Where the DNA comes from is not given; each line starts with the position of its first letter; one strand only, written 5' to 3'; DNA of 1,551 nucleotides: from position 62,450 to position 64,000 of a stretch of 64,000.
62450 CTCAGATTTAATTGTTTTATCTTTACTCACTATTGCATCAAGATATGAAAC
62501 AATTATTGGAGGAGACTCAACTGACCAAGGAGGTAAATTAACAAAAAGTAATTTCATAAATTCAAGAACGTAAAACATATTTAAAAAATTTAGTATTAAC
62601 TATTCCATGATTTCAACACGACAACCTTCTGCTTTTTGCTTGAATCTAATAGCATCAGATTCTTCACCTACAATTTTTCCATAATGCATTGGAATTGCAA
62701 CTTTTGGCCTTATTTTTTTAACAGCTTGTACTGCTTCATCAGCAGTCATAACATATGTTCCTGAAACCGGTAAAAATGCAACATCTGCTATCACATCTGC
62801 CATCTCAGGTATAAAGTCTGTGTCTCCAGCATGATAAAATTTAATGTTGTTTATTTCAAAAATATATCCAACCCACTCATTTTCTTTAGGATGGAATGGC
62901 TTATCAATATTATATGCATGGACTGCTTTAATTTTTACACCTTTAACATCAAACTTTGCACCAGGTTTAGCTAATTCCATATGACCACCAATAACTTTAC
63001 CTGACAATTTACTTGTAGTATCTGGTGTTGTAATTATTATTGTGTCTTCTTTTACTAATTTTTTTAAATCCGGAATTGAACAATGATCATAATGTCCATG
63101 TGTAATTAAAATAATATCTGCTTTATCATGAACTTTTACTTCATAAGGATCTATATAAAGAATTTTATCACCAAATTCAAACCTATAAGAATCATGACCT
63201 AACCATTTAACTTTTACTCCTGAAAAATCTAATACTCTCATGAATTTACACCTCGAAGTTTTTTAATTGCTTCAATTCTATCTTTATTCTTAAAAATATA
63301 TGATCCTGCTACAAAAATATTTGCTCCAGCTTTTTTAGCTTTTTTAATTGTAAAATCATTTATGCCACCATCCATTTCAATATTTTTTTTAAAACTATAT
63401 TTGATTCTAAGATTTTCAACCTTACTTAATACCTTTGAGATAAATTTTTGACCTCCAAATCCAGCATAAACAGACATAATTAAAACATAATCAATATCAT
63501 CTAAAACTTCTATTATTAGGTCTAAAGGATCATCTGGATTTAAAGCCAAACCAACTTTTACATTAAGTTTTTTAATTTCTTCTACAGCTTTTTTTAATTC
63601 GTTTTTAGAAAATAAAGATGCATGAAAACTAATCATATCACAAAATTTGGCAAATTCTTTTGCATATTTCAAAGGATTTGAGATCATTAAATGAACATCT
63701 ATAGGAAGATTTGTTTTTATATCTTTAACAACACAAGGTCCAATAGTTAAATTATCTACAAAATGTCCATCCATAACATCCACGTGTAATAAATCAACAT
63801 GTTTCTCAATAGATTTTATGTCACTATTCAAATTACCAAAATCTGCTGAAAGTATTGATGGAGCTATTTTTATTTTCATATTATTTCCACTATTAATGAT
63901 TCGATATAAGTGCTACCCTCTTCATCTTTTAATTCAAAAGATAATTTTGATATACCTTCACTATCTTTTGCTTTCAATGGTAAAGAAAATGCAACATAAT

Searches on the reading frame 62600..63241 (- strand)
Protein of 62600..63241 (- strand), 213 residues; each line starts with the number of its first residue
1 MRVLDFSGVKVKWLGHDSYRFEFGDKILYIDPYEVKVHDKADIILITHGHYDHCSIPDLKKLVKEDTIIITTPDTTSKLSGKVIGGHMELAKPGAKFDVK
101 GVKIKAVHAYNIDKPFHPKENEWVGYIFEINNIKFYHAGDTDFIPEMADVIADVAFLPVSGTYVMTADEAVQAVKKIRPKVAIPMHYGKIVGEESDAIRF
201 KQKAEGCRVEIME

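Call 55: search_protein_families(library=pfam, proteins=[window:62600-63241:-], max_evalue=0.0001)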
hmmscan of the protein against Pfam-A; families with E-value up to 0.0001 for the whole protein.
window:62600-63241:- (213 aa): 2 families
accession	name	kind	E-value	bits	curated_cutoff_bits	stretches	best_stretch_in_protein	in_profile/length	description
PF13483.12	Lactamase_B_3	-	2.5e-30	106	24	1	10-186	1-160/160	Beta-lactamase superfamily domain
PF12706.13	Lactamase_B_2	-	9.1e-24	84.6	27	1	32-187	21-200/200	Beta-lactamase superfamily domain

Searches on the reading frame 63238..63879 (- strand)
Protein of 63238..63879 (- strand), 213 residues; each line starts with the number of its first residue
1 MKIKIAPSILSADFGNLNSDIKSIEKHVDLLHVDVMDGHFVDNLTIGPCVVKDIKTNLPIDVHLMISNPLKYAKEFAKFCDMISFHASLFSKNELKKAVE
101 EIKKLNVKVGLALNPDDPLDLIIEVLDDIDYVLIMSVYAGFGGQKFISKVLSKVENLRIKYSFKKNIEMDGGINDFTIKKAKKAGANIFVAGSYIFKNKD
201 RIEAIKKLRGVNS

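Call 23: find_encoding_contigs(protein=window:63238-63879:-, flank=10000, max_places=3)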
Protein window:63238-63879:- (213 aa): 23 contigs read that carry it; 3 places shown.
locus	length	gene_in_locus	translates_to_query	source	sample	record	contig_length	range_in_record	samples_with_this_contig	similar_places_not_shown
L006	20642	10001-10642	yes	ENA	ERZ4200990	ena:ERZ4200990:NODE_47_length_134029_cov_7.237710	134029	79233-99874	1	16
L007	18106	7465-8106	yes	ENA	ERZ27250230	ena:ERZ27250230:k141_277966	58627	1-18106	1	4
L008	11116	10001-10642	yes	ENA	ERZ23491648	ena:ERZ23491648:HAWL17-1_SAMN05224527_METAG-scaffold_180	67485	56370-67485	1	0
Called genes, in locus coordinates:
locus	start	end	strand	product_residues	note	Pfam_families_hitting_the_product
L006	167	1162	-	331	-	PF24034:DUF7343 (faint), PF13412:HTH_24 (weak)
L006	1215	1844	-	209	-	PF00406:ADK, PF13207:AAA_17, PF05191:ADK_lid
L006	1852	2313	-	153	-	-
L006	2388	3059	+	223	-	-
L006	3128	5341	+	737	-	-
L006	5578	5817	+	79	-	-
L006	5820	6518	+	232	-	-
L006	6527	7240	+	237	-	-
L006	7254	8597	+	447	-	PF11797:WxLIP_HBD (faint)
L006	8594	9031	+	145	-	-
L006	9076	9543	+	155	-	PF02502:LacAB_rpiB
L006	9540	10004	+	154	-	-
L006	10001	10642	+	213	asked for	PF00834:Ribul_P_3_epim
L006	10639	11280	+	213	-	PF13483:Lactamase_B_3, PF12706:Lactamase_B_2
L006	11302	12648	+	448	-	PF02310:B12-binding (faint), PF04055:Radical_SAM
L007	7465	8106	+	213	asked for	PF00834:Ribul_P_3_epim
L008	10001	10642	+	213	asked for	PF00834:Ribul_P_3_epim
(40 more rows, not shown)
